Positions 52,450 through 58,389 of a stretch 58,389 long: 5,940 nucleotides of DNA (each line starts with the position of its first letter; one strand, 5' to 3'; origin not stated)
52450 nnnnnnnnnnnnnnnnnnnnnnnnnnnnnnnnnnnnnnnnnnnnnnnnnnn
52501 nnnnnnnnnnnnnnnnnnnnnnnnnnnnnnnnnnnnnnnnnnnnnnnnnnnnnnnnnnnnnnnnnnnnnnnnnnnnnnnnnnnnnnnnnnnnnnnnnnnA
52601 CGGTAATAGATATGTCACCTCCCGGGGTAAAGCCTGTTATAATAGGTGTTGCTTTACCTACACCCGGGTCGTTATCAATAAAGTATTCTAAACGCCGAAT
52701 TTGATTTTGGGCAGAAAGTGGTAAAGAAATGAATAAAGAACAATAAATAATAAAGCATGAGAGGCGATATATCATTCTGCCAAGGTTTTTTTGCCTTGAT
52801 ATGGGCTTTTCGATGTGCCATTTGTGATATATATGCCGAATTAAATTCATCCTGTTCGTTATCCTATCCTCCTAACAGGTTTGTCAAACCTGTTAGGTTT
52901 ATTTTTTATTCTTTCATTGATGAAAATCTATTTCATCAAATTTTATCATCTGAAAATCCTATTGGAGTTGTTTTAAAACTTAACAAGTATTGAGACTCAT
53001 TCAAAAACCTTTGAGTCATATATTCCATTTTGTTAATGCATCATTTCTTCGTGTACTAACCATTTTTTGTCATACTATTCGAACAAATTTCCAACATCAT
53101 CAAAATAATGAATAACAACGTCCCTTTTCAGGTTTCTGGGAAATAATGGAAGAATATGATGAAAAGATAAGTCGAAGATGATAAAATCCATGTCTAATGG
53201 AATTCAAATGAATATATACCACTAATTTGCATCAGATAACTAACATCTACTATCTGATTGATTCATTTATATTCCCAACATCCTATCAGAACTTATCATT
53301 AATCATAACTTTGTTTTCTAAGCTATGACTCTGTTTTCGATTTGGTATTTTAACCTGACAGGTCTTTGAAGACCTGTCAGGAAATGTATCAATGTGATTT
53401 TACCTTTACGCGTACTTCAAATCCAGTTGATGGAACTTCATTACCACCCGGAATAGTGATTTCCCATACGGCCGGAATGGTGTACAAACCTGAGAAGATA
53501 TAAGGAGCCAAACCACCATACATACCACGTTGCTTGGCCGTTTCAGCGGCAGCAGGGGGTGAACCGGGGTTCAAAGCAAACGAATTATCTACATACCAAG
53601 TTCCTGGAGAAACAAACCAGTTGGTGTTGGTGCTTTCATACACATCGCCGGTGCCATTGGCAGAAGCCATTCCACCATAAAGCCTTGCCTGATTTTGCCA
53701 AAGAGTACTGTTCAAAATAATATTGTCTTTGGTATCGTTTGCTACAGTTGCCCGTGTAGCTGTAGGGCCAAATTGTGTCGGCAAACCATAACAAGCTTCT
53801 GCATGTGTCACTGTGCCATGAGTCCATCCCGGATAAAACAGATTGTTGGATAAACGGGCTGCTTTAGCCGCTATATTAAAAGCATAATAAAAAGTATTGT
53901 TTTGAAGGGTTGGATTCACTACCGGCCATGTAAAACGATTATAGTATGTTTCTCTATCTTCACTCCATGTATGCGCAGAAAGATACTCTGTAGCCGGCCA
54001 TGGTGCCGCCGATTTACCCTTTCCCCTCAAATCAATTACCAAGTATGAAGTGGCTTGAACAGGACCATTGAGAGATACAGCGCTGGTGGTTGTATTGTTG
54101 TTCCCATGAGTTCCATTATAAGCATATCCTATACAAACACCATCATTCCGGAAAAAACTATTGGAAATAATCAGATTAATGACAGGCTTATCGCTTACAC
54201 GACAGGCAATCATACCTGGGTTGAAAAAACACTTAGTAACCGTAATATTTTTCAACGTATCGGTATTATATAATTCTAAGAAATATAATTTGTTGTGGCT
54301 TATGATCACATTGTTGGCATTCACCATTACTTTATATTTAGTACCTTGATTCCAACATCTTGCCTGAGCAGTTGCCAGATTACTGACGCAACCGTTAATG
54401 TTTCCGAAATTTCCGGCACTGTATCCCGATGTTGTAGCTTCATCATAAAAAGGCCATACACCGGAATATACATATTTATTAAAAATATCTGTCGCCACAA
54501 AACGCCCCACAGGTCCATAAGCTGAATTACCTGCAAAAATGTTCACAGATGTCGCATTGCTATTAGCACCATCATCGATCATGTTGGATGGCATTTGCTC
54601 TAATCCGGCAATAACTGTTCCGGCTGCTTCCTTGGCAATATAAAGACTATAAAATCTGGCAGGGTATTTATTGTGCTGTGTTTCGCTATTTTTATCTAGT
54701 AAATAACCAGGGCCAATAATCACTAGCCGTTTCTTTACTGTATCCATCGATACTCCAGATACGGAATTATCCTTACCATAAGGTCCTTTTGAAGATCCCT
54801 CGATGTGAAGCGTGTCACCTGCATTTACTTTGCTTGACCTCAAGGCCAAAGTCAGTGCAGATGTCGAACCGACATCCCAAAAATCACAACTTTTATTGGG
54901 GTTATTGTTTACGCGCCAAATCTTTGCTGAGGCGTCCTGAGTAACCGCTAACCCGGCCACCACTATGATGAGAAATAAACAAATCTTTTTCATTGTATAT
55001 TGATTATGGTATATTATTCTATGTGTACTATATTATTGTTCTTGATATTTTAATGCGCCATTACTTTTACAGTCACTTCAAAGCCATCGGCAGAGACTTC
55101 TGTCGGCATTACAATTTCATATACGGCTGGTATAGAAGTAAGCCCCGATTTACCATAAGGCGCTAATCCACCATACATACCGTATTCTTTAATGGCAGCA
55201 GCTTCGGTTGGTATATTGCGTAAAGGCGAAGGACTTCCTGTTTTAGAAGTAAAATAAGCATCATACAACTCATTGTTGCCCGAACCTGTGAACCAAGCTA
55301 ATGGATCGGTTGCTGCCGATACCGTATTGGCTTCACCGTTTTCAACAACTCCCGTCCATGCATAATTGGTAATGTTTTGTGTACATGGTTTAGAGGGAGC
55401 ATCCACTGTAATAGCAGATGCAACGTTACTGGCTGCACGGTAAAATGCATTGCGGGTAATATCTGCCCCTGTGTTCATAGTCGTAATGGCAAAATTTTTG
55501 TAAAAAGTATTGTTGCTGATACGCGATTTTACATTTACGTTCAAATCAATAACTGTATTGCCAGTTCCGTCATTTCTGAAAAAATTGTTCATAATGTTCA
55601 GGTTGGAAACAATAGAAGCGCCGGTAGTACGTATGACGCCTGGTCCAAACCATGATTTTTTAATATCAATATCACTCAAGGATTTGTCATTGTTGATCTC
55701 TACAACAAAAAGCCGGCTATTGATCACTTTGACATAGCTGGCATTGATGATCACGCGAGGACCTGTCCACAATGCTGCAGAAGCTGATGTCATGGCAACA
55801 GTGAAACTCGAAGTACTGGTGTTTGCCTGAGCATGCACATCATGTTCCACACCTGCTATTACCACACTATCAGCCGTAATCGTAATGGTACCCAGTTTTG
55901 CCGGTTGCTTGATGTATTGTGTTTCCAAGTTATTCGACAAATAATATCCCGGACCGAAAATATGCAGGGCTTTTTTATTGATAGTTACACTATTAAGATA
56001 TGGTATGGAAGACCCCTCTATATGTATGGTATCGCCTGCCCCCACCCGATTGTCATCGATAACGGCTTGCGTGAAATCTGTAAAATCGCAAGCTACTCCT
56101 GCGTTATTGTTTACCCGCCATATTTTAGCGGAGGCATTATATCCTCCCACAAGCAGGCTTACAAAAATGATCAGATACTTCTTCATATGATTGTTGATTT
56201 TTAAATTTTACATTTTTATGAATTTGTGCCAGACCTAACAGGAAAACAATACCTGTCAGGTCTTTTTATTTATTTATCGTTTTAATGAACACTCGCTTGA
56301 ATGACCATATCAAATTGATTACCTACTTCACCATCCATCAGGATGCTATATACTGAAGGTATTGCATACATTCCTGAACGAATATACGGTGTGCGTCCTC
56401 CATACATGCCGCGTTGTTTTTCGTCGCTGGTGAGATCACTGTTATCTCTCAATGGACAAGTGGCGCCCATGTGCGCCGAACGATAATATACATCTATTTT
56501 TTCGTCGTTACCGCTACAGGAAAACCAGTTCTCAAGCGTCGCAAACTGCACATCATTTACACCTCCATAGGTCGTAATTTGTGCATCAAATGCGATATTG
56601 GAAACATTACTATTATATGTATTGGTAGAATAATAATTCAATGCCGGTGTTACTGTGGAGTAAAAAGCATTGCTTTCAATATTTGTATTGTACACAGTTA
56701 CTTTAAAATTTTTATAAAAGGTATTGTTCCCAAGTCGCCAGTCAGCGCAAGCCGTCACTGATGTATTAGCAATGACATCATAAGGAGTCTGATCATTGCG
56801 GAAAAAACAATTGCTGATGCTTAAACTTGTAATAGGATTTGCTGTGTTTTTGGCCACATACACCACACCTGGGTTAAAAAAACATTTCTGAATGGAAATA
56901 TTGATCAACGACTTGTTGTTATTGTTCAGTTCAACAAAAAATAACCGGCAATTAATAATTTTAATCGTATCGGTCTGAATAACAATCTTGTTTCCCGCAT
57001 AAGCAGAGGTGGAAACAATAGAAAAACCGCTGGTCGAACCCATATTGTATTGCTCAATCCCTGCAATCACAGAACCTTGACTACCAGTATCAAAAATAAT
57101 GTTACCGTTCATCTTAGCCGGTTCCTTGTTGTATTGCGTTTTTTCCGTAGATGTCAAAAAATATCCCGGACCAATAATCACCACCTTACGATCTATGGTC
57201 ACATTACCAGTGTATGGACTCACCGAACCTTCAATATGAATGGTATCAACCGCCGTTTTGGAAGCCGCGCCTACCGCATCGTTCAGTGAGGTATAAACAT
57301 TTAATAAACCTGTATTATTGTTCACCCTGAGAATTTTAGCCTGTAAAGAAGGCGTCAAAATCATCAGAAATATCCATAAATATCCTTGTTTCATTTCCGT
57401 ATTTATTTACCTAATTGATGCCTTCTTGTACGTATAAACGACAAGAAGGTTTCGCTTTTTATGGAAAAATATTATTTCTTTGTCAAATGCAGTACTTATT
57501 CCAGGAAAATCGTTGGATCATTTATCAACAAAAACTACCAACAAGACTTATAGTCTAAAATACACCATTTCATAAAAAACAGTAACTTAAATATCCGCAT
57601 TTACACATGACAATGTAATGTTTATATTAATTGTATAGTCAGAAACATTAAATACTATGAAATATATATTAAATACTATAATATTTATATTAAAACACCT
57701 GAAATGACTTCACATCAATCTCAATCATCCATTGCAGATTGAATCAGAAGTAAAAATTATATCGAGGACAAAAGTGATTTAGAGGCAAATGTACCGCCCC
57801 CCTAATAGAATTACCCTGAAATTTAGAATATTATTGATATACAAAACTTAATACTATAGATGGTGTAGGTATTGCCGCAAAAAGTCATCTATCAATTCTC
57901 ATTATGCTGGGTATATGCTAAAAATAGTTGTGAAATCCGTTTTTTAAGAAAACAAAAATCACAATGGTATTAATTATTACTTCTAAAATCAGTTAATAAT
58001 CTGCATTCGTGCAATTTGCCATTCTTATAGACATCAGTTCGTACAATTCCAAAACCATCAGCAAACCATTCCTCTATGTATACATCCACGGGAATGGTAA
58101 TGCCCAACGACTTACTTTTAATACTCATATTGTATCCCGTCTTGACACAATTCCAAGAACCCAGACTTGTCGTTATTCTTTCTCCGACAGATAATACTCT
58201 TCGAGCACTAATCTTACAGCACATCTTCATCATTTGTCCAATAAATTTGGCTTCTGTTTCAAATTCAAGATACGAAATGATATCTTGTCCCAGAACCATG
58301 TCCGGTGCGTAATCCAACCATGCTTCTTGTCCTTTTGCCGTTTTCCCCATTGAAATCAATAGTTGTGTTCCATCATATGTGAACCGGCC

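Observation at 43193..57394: System-level hypothesis: beta-helix triplet plus giant repeat fibre as one surface module adjoining the EPS locus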

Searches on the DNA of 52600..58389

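Call 65: search_rna_families(source=window, start=52600, end=58389, threshold=evalue, max_evalue=1)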
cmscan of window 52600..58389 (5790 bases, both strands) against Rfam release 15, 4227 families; matches with E-value up to 1: 3.
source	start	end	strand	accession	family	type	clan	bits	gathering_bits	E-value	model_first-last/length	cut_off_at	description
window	53032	53113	-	RF00526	snoMe28S-U3344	Gene; snRNA; snoRNA; CD-box;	-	24.7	50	0.67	1-83/83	no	Small nucleolar RNA Me28S-U3344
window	53346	53395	-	RF00840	mir-374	Gene; miRNA;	-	21.6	54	0.91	1-71/71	no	mir-374 microRNA precursor family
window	56538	56694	-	RF02706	TeloSII_ncR30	Gene; sRNA;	-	20.9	86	0.16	1-226/226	no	TeloSII non coding RNA 30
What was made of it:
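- Tried and rejected: Rfam returned only sub-threshold noise (call 65).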

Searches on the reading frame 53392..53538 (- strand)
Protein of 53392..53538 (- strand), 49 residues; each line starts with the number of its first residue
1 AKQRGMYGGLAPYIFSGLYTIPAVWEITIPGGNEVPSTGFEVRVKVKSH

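Call 57: search_protein_families(library=pfam, proteins=[window:53392-53538:-], max_evalue=10)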
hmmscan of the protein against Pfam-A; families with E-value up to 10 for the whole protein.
seq(49 aa): 0 families
